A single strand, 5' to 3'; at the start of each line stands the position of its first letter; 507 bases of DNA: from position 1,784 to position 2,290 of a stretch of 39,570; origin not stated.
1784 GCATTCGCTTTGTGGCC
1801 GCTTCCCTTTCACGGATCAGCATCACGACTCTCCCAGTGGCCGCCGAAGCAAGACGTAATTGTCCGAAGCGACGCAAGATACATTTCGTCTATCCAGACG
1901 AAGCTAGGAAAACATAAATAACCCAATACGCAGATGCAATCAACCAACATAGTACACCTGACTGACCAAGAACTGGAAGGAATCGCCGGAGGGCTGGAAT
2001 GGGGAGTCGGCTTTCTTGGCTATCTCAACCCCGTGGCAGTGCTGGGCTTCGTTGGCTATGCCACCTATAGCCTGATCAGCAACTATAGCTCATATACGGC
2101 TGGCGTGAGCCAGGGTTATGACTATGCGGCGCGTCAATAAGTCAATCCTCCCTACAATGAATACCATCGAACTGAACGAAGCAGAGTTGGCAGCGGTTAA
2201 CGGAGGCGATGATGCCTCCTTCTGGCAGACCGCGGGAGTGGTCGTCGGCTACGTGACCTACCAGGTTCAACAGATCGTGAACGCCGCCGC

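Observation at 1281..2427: Two tandem double-glycine-leader peptides beside a CPBP/Abi protease: a bacteriocin/microcin-like locus with no exporter in view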

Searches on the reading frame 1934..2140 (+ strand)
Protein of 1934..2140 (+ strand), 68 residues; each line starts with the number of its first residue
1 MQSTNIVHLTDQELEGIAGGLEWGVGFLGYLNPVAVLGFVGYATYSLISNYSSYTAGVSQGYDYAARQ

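Call 3: search_protein_families(library=pfam, proteins=[window:1934-2140:+], max_evalue=1)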
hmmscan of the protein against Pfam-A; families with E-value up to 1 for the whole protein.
window:1934-2140:+ (68 aa): 1 family
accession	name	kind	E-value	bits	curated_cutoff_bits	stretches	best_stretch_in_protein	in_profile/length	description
PF11632.14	LcnG-beta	-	0.067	13.8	29.4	1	5-34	11-38/61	Lactococcin G-beta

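Call 4: search_protein_families(library=ncbifam, proteins=[window:1934-2140:+], max_evalue=1)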
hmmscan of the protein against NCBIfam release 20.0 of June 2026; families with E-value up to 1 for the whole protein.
window:1934-2140:+ (68 aa): 3 families
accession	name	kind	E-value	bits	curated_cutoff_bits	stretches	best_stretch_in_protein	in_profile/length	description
NF038034.1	lactGbeta_entB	subfamily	0.0013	18.8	37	1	9-34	1-25/38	lactococcin G-beta/enterocin 1071B family bacteriocin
NF038167.1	cyan_ocin_like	subfamily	0.051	13.8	32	1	5-27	7-23/72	CTB family bacteriocin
TIGR03949.1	bact_IIb_cerein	subfamily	0.11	12.3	21.5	1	7-27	2-23/45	class IIb bacteriocin, lactobin A/cerein 7B family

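Call 9: find_encoding_contigs(protein=window:1934-2140:+, flank=10000, max_places=10)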
Protein window:1934-2140:+ (68 aa): 14 contigs read that carry it; 10 places shown.
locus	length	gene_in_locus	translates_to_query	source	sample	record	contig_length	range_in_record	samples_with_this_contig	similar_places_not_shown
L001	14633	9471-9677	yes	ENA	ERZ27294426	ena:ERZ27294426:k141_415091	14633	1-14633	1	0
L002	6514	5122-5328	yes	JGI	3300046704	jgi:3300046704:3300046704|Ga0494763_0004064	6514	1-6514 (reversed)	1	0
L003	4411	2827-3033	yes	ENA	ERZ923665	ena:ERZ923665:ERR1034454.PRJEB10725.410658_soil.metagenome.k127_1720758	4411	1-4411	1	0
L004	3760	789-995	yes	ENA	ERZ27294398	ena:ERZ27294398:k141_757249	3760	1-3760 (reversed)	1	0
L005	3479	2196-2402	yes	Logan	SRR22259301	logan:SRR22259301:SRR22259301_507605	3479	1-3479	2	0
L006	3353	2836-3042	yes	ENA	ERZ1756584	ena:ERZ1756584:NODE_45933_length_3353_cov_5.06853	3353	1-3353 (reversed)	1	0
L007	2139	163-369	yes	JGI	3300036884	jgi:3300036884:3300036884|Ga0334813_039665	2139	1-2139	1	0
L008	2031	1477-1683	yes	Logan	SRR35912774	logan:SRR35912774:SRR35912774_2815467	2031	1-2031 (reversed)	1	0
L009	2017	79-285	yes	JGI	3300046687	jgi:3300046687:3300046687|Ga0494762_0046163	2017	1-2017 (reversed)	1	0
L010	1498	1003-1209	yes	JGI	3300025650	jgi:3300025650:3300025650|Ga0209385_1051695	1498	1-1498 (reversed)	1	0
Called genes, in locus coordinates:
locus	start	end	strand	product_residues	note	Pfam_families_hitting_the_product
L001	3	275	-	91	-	?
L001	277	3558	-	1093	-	PF03412:Peptidase_C39, PF00664:ABC_membrane, PF00005:ABC_tran, PF13304:AAA_21 (faint), PF02463:SMC_N (weak), PF02156:Glyco_hydro_26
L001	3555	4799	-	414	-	PF25917:BSH_RND (weak), PF25973:BSH_CzcB (weak), PF26002:Beta-barrel_AprE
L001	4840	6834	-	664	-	PF05147:LANC_like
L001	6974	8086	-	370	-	-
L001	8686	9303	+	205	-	PF02517:Rce1-like (weak)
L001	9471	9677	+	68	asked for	-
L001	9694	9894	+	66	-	-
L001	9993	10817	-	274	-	PF00072:Response_reg, PF00196:GerE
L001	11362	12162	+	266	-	PF04972:BON, PF21937:Yop-YscD_ppl_2nd (faint), PF04972:BON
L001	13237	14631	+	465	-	?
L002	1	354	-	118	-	?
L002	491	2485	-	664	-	PF05147:LANC_like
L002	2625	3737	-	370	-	-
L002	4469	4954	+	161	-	PF02517:Rce1-like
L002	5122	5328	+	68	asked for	-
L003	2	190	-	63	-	?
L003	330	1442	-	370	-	-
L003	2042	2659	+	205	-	PF02517:Rce1-like (weak)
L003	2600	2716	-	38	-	-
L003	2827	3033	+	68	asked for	-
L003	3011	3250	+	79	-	-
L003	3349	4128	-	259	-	PF00072:Response_reg, PF00196:GerE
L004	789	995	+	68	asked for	-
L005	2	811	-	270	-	?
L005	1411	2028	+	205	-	PF02517:Rce1-like (weak)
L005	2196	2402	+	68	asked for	-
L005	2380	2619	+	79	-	-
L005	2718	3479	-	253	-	?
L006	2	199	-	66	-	?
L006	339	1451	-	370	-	-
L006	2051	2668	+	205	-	PF02517:Rce1-like (weak)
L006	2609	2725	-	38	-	-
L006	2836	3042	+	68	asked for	-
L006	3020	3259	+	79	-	-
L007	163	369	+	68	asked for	-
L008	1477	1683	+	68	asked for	-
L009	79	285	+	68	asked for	-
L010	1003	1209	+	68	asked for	-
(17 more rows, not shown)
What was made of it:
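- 1934..2140 (+): pep1: a 68-aa precursor with a 20-aa double-glycine leader and a 48-aa Cys-free Gly/Tyr/Ser-rich core. The identical protein is found on 14 metagenome contigs (call 9).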

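Call 14: search_protein_families(library=pfam, proteins=[L001:277-3558:-, L001:3555-4799:-, L001:4840-6834:-, L001:6974-8086:-, L001:3-275:-], max_evalue=0.1)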
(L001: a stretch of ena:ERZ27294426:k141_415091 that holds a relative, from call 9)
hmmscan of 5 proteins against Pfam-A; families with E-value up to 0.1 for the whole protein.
L001:277-3558:- (1093 aa): 15 families
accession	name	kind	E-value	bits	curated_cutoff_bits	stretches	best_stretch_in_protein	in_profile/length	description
PF00664.28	ABC_membrane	-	5e-42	144.9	28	1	174-441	4-274/274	ABC transporter transmembrane region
PF02156.21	Glyco_hydro_26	-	2.4e-37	129.4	20.2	1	731-991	1-265/311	Glycosyl hydrolase family 26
PF00005.33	ABC_tran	-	3.4e-30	105.9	25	1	502-650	1-136/137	ABC transporter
PF03412.21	Peptidase_C39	-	2.6e-29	102.2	22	1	16-144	6-131/133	Peptidase C39 family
PF13304.12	AAA_21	-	3.7e-08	34.2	27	1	621-680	238-298/304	AAA domain, putative AbiEii toxin, Type IV TA system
PF02463.25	SMC_N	-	3.7e-08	33.5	40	1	622-693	136-210/220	RecF/RecN/SMC N terminal domain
PF13191.12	AAA_16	-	9.5e-05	23.4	32.6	1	507-670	17-161/167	AAA ATPase domain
PF09818.15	ABC_ATPase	-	0.001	18.6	23.2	1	600-663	136-198/283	P-loop domain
PF03193.22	RsgA_GTPase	-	0.0011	19.2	30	1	501-540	96-134/174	RsgA GTPase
PF13401.12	AAA_22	-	0.0014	19.4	27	1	511-586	4-33/130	AAA domain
PF13555.12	AAA_29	-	0.0038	17.4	27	1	503-530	15-41/61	P-loop containing region of AAA domain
PF13238.12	AAA_18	-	0.016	16.1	29.4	0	517-535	3-21/128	AAA domain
PF13604.12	AAA_30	-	0.034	14.3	27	0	510-544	15-50/191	AAA domain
PF24952.1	DUF7761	-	0.035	14.6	27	0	443-469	33-59/105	Domain of unknown function (DUF7761)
PF13481.12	AAA_25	-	0.042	13.9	27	0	511-540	32-59/195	AAA domain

L001:3555-4799:- (414 aa): 4 families
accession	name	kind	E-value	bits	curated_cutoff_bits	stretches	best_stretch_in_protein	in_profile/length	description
PF13437.12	HlyD_3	-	3.8e-16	60.2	22.2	1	265-363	2-95/106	HlyD family secretion protein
PF16576.10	HlyD_D23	-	4.8e-09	36.2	30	2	211-342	59-184/214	Barrel-sandwich domain of CusB or HlyD membrane-fusion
PF13533.13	Biotin_lipoyl_2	-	2e-08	34.3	29.8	1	68-98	2-32/32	Biotin-lipoyl like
PF00364.28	Biotin_lipoyl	-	0.053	13.8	22.1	0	73-97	49-73/73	Biotin-requiring enzyme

L001:4840-6834:- (664 aa): 1 family
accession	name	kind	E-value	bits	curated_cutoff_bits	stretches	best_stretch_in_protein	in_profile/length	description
PF05147.19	LANC_like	-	3.7e-13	49.2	23.2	1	45-409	3-340/350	Lanthionine synthetase C-like protein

L001:6974-8086:- (370 aa): 0 families

L001:3-275:- (91 aa): 1 family
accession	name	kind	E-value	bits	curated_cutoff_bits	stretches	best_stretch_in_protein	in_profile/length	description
PF13439.12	Glyco_transf_4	-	0.021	15.3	28.5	1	20-82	11-70/170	Glycosyltransferase Family 4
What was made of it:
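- On Double-glycine-leader peptides (substrates of C39 peptidase ABC exporters; NCBIfam TIGR01847): L001 277..3558(-) has C39, ABC_membrane and ABC_tran domains (call 14).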

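Call 15: search_protein_families(library=ncbifam, proteins=[L001:277-3558:-, L001:3555-4799:-, L001:4840-6834:-, L001:6974-8086:-, L001:3-275:-], max_evalue=0.1)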
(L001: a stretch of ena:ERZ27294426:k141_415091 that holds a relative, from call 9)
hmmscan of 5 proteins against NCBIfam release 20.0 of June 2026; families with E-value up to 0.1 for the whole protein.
L001:277-3558:- (1093 aa): 196 families (the best 25 are shown)
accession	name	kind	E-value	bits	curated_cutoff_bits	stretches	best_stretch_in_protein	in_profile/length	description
TIGR01193.1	bacteriocin_ABC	subfamily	1.4e-125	420.5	523.85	1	17-700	1-687/708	peptide cleavage/export ABC transporter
TIGR01846.1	type_I_sec_HlyB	subfamily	1.1e-117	394.2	725.55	1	26-700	3-670/694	type I secretion system permease/ATPase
TIGR03796.1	NHLM_micro_ABC1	equivalog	5.5e-108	362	853.3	1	13-700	3-690/710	NHLP family bacteriocin export ABC transporter peptidase/permease/ATPase subunit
TIGR03375.1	type_I_sec_LssB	subfamily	5.4e-91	305.9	693.1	1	26-701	5-681/696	type I secretion system permease/ATPase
TIGR02203.1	MsbA_lipidA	equivalog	2.2e-85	287.3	602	1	157-700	2-547/572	lipid A export permease/ATP-binding protein MsbA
TIGR02204.1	MsbA_rel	hypoth_equivalog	1.5e-82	278.1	780.4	1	158-700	7-553/576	ABC transporter, permease/ATP-binding protein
TIGR03797.1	NHLM_micro_ABC2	equivalog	1.8e-79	268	709.4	1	162-700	129-663/686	NHLP bacteriocin export ABC transporter permease/ATPase subunit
TIGR00958.1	3a01208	subfamily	1.5e-72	244.9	874.6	1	158-700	150-692/711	antigen peptide transporter 2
TIGR01842.1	type_I_sec_PrtD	subfamily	2.1e-72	244.4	510.15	1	171-699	10-531/544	type I secretion system permease/ATPase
NF008381.0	PRK11176.1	equivalog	2.1e-70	237.7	867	1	157-700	13-557/582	lipid A ABC transporter ATP-binding protein/permease MsbA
TIGR02857.1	CydD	equivalog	3.6e-62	211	435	2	453-694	289-529/529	thiol reductant ABC exporter subunit CydD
NF045513.1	HepA_fam_ABC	equivalog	2e-61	208.2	725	1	195-700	78-587/610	heterocyst formation ABC transporter subunit HepA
NF045998.1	cleave_ABC_plasm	equivalog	3.6e-60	204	500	1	17-670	2-650/673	Mbov_0121 family peptidase domain-containing ABC transporter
TIGR02868.1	CydC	equivalog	2.9e-57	194.5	329.05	1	226-681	70-529/530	thiol reductant ABC exporter subunit CydC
NF010178.0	PRK13657.1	equivalog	6.7e-57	193.2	733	1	160-700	10-548/588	glucan ABC transporter ATP-binding protein/ permease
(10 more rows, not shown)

L001:3555-4799:- (414 aa): 12 families
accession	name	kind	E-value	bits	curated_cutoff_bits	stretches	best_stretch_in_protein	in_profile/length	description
TIGR01843.1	type_I_hlyD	subfamily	2.3e-42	145.4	208.65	2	170-404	178-414/422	HlyD family type I secretion periplasmic adaptor subunit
TIGR01730.1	RND_mfp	subfamily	3.7e-17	62.3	94.9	2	217-381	84-249/322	efflux RND transporter periplasmic adaptor subunit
TIGR00998.1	8a0101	subfamily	2.2e-13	49.9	390.8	1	65-329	41-270/334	EmrA/EmrK family multidrug efflux transporter periplasmic adaptor subunit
TIGR01000.1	bacteriocin_acc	subfamily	8.5e-10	38.1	258.85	2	211-365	265-422/457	bacteriocin secretion accessory protein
NF007785.0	PRK10476.1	equivalog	5.9e-09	35.2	376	1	65-112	47-93/347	multidrug transporter subunit MdtN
TIGR02971.1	heterocyst_DevB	subfamily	7.5e-08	32.1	129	1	58-340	5-280/327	ABC exporter membrane fusion protein, DevB family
TIGR00999.1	8a0102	subfamily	1.1e-07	31.3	319.3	1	190-380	43-205/271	CzcB/NccB family metal efflux transporter periplasmic adaptor subunit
NF007850.1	PRK10559.1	equivalog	2.5e-05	23.5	400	1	66-113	40-86/303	p-hydroxybenzoic acid efflux pump subunit AaeA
NF000272.2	OqxA_adapt_sub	exception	9.3e-05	21.5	835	1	63-106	64-107/391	multidrug efflux RND transporter periplasmic adaptor subunit OqxA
TIGR03794.1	NHLM_micro_HlyD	equivalog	0.00035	19.6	156.2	1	49-344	41-338/421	NHLP bacteriocin system secretion protein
NF045904.1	RND-peri-MexE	equivalog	0.00051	19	714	1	63-105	60-102/390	multidrug efflux RND transporter periplasmic adaptor subunit MexE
NF008589.1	PRK11556.1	equivalog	0.0082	15.1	391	1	56-116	75-134/392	MdtA/MuxA family multidrug efflux RND transporter periplasmic adaptor subunit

L001:4840-6834:- (664 aa): 4 families
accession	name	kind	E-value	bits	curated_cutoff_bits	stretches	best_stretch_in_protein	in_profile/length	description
TIGR03897.1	lanti_2_LanM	subfamily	6e-20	70.6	304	1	10-407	552-930/932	type 2 lanthipeptide synthetase LanM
NF038150.1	lanthi_synth_IV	equivalog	2.1e-13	49.5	650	1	11-218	473-680/851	class IV lanthionine synthetase LanL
NF038151.1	lanthi_synth_III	equivalog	3e-13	49.1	575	2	321-414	585-683/833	class III lanthionine synthetase LanKC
NF008634.1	PRK11623.1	equivalog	0.014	14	702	1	61-114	284-337/469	polynucleotide adenylyltransferase PcnB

L001:6974-8086:- (370 aa): 1 family
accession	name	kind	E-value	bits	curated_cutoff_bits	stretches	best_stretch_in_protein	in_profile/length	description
NF045582.1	Npun_R2823_gen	subfamily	3e-34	119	250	1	61-314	1-267/299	Npun_R2821/Npun_R2822 family protein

L001:3-275:- (91 aa): 2 families
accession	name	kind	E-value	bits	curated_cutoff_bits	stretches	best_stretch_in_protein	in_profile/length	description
TIGR04516.1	glycosyl_450act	subfamily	1.6e-05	24.2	440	1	1-38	1-38/418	activator-dependent family glycosyltransferase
TIGR01426.2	MGT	subfamily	0.00098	18.2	260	1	8-51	3-49/393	macrolide family glycosyltransferase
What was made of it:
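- On Class II microcins: The peptides are 48-49 aa. The exporter and adjacent HlyD are in calls 14 and 15.
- The best NCBIfam hit is 'peptide cleavage/export ABC transporter', 1.4e-125 (below that model's cut-off, 420.5 vs 523.85 bits) (call 15). The exporter is of the standard C39/HlyD type, apart from its extra C-terminal domain (calls 14, 15). NCBIfam LanM C-domain hit at 6e-20, below cut-off (calls 14, 15).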

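Call 16: find_homologous_proteins(query=window:1934-2137:+, max_evalue=0.01)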
Query window:1934-2137:+ (68 aa): 2 proteins with E <= 0.01 among 2 candidates.
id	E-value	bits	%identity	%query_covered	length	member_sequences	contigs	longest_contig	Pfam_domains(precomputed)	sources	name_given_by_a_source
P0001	6.6e-36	138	99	100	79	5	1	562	-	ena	-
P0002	9.5e-24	100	71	100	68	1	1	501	-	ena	-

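Call 20: find_encoding_contigs(protein=P0002, flank=10000, max_places=10)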
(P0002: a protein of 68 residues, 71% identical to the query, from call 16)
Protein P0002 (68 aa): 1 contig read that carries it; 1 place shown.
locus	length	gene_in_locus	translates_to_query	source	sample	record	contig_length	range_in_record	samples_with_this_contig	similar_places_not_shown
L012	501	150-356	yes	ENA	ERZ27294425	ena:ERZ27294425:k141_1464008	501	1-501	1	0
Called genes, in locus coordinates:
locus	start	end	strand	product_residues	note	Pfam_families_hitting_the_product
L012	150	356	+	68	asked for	-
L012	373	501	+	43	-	?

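Call 22: find_related_loci(query=L001:4840-6834:-, collection=genome_contigs, flank=10000)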
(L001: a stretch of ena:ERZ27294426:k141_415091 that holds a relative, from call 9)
Query L001:4840-6834:- (664 aa) in genome_contigs; peptide patterns used: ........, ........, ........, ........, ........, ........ (x = any residue, [..] = any of these).
104 stretches matched a pattern, but none encodes a relative of the query by tblastn (E <= 1e-3).
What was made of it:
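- Tried and rejected: A genome_contigs scan with the LanC-like protein found no relatives (call 22).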

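Call 29: search_solved_structures(query=L001:6974-8086:-, max_evalue=1, show_alignments=1)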
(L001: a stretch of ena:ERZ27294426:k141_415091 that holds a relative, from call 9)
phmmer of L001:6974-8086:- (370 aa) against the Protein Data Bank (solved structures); distinct sequences matched with E-value up to 1: 0.

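Call 30: search_solved_structures(query=L001:4840-6834:-, max_evalue=0.1, show_alignments=2)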
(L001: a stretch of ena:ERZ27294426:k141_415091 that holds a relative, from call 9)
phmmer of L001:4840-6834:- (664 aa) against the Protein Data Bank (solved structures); distinct sequences matched with E-value up to 0.1: 0.

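Call 31: find_homologous_proteins(query=L001:6974-8083:-, max_evalue=0.00001)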
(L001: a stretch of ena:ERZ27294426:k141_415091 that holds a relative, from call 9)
Query L001:6974-8083:- (369 aa): 418 proteins with E <= 0.00001 among 6933 candidates; the best 120 are listed.
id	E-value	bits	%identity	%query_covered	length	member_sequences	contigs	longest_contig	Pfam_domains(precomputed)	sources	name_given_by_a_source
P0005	3.9e-252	854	98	100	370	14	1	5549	-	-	-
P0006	6.3e-99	350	51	83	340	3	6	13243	-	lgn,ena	-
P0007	3.6e-95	337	49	82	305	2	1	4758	-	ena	-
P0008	5.5e-95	337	51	84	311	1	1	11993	-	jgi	jgi:hypothetical protein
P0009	1.8e-92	328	51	80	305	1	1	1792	-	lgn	-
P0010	7.6e-86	306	46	84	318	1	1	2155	-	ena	-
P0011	1.1e-82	296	46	80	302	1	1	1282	-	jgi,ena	-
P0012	3.7e-82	294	45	82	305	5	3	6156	-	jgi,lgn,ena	-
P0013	3.9e-82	294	48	81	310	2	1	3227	-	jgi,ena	-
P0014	1.6e-81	292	44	81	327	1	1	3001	-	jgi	jgi:hypothetical protein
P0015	4.0e-81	291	43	83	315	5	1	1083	-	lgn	-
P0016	7.7e-81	290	45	83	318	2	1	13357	-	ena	-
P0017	9.1e-81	290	46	80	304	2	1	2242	-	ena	-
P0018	8.9e-80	286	43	82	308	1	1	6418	-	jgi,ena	-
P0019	1.3e-79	286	44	80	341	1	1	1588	-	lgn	-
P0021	1.9e-79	285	48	81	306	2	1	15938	-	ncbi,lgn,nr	ncbi:MAG: hypothetical protein JXQ29_02180 [Planctomycetes bacterium]|nr:hypothetical protein [Planc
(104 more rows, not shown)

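Call 32: find_encoding_contigs(protein=P0006, flank=10000, max_places=3)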
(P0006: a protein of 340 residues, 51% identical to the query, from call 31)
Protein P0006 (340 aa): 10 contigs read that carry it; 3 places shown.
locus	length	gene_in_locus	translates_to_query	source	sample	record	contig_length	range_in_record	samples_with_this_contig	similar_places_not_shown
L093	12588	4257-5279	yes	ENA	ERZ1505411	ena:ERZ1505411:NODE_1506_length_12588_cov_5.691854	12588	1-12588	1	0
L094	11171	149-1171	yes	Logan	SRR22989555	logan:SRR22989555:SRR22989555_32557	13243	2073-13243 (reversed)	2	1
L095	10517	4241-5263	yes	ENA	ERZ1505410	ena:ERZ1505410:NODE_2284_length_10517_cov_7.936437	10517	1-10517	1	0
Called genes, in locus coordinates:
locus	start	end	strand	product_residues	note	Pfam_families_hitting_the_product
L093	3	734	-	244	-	?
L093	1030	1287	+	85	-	-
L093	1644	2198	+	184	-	-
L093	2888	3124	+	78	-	-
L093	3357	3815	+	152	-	-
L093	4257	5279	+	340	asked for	-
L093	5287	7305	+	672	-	PF05147:LANC_like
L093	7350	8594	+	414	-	PF25917:BSH_RND (weak), PF25973:BSH_CzcB (faint), PF26002:Beta-barrel_AprE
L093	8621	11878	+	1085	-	PF03412:Peptidase_C39, PF00664:ABC_membrane, PF00005:ABC_tran, PF13304:AAA_21 (faint), PF02463:SMC_N (weak), PF02156:Glyco_hydro_26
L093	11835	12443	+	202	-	-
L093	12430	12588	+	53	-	?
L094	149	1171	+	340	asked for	-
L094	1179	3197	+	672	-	PF05147:LANC_like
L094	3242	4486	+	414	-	PF25917:BSH_RND (weak), PF25973:BSH_CzcB (weak), PF26002:Beta-barrel_AprE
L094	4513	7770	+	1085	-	PF03412:Peptidase_C39, PF00664:ABC_membrane, PF00005:ABC_tran, PF13304:AAA_21 (faint), PF02463:SMC_N (weak), PF02156:Glyco_hydro_26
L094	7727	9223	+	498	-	PF13579:Glyco_trans_4_4 (faint), PF00201:UDPGT, PF04101:Glyco_tran_28_C, PF06722:EryCIII-like_C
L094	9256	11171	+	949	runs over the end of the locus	PF00675:Peptidase_M16, PF05193:Peptidase_M16_C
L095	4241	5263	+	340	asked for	-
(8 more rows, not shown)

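Call 33: find_encoding_contigs(protein=P0021, flank=10000, max_places=2)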
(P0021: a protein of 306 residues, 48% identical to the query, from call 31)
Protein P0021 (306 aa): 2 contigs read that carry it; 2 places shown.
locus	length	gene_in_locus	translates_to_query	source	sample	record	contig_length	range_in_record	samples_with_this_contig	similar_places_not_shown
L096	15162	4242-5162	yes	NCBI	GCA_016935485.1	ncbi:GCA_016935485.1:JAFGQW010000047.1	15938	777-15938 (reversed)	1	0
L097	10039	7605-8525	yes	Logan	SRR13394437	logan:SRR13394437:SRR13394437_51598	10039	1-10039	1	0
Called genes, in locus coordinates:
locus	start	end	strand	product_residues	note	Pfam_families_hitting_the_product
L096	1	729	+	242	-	PF01564:Spermine_synth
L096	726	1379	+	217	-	PF03567:Sulfotransfer_2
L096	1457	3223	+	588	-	PF13439:Glyco_transf_4, PF00534:Glycos_transf_1, PF13692:Glyco_trans_1_4, PF13489:Methyltransf_23, PF13847:Methyltransf_31, PF08241:Methyltransf_11, PF08242:Methyltransf_12, PF13649:Methyltransf_25, +2 more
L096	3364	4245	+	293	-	PF00535:Glycos_transf_2, PF10111:Glyco_tranf_2_2 (weak), PF13641:Glyco_tranf_2_3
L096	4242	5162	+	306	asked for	-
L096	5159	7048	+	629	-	PF00664:ABC_membrane, PF00005:ABC_tran, PF02463:SMC_N (faint)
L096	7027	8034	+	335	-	PF20330:DUF6625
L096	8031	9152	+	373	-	PF13472:Lipase_GDSL_2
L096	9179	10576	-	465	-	PF01266:DAO (weak), PF01593:Amino_oxidase, PF12831:FAD_oxidored (faint), PF13450:NAD_binding_8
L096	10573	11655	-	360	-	PF13439:Glyco_transf_4 (weak), PF13579:Glyco_trans_4_4 (weak), PF00534:Glycos_transf_1 (weak), PF13692:Glyco_trans_1_4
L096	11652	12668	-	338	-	-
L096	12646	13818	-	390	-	PF04055:Radical_SAM, PF13353:Fer4_12 (faint), PF13186:SPASM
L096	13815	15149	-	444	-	-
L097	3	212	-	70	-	?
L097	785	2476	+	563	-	PF02310:B12-binding, PF04055:Radical_SAM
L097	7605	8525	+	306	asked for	-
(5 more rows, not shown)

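Call 34: find_encoding_contigs(protein=P0005, flank=10000, max_places=10)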
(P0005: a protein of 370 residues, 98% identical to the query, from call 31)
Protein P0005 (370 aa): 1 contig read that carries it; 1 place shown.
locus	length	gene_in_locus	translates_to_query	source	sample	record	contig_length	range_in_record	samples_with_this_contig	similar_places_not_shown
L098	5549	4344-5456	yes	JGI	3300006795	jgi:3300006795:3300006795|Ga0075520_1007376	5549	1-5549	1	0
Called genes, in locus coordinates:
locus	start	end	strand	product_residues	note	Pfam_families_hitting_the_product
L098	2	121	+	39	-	?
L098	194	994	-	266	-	PF04972:BON, PF21937:Yop-YscD_ppl_2nd (faint), PF04972:BON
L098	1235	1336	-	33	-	-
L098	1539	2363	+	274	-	PF00072:Response_reg, PF00196:GerE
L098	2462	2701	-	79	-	-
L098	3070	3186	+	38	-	-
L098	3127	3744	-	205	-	PF02517:Rce1-like (weak)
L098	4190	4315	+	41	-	-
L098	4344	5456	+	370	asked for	-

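Call 37: search_solved_structures(query=A1, max_evalue=10, show_alignments=4)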
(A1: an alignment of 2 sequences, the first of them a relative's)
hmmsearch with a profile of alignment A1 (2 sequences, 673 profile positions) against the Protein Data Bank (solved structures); distinct sequences matched with E-value up to 10: 0.
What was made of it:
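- Tried and rejected: PDB sequence searches with the GT8-like protein, the LanC-like protein and a LanC-like profile found nothing (calls 29, 30, 37).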

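Call 38: search_dna_similar(query=L001:5575-6834:-, collection=plasmids, mode=protein, max_evalue=1, max_rows=15)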
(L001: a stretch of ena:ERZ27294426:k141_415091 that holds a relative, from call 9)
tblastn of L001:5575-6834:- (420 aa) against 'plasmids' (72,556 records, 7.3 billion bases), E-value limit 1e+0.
Records with a match: 4; places in all: 4; records where one place covers at least 80% of the query: 0.
Best place of each record, by identity: <60% 4.
By first word of the organism name: Streptomyces 3; Flammeovirga 1.
By predicted mobility (MOB-suite, as given by PLSDB): mobilizable 3; non-mobilizable 1.
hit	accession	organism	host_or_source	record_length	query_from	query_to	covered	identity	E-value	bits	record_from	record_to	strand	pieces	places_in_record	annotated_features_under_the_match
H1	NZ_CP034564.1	Flammeovirga pectinis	mono bacterial isolate,scallop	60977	21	300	67%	20.9%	1e-9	68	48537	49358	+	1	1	lanthionine synthetase LanC family protein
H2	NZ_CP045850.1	Streptomyces clavuligerus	pure culture single spore ...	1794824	5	230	54%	25.2%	3e-2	45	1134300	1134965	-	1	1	none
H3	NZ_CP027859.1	Streptomyces clavuligerus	Cell culture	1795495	5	230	54%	25.2%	3e-2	45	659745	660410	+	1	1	none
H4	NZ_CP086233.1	Streptomyces clavuligerus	whole organism,soil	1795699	5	230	54%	25.2%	3e-2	45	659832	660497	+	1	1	none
